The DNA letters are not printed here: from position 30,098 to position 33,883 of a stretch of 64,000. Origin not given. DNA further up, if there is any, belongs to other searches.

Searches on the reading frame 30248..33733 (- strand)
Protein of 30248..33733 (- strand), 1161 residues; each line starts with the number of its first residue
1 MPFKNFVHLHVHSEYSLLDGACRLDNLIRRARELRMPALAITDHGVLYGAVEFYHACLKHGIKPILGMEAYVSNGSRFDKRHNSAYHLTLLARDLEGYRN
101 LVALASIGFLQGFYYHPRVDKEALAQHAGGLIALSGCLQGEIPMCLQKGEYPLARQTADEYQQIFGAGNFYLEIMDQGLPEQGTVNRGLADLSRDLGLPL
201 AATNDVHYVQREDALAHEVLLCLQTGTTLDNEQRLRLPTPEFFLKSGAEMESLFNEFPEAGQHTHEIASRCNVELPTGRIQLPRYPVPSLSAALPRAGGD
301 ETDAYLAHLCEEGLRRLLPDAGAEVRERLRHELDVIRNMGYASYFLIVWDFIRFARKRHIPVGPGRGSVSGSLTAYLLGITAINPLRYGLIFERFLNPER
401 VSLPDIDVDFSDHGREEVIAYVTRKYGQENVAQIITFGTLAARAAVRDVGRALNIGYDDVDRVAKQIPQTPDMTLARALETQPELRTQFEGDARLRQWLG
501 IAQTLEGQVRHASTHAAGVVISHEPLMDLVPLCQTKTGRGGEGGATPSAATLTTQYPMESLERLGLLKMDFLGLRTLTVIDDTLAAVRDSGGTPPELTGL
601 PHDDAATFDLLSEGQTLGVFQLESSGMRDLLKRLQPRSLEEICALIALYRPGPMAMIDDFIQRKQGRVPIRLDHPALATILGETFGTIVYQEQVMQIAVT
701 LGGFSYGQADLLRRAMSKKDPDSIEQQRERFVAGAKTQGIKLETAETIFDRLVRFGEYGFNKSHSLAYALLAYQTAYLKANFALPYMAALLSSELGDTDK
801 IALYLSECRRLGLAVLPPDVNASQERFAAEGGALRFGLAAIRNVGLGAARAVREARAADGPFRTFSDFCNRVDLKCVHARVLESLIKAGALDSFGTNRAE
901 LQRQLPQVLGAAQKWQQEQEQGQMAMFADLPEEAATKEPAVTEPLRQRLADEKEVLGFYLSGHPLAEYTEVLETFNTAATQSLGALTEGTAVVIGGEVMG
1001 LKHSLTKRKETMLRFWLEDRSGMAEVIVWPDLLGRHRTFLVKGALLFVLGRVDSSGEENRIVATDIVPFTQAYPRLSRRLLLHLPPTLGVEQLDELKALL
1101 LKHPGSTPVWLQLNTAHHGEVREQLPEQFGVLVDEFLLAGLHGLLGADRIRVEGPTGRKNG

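Call 64: search_protein_families(library=pfam, proteins=[window:30248-33733:-], max_evalue=0.00001)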
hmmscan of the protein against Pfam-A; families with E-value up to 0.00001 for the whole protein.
window:30248-33733:- (1161 aa): 5 families
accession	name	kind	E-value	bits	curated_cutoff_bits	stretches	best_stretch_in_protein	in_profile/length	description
PF07733.18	DNA_pol3_alpha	-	1.7e-98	329.9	23.9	1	305-573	2-260/260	Bacterial DNA polymerase III alpha NTPase domain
PF17657.6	DNA_pol3_finger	-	6.5e-60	201.7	22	1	576-739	1-166/166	Bacterial DNA polymerase III alpha subunit finger domain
PF02811.25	PHP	-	2.3e-58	197.6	26.4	1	8-176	1-163/164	PHP domain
PF14579.12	HHH_6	-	3.5e-30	104.5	25.6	1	812-901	1-90/90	Helix-hairpin-helix motif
PF01336.31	tRNA_anti-codon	-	2e-07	31.3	27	1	992-1067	1-73/75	OB-fold nucleic acid binding domain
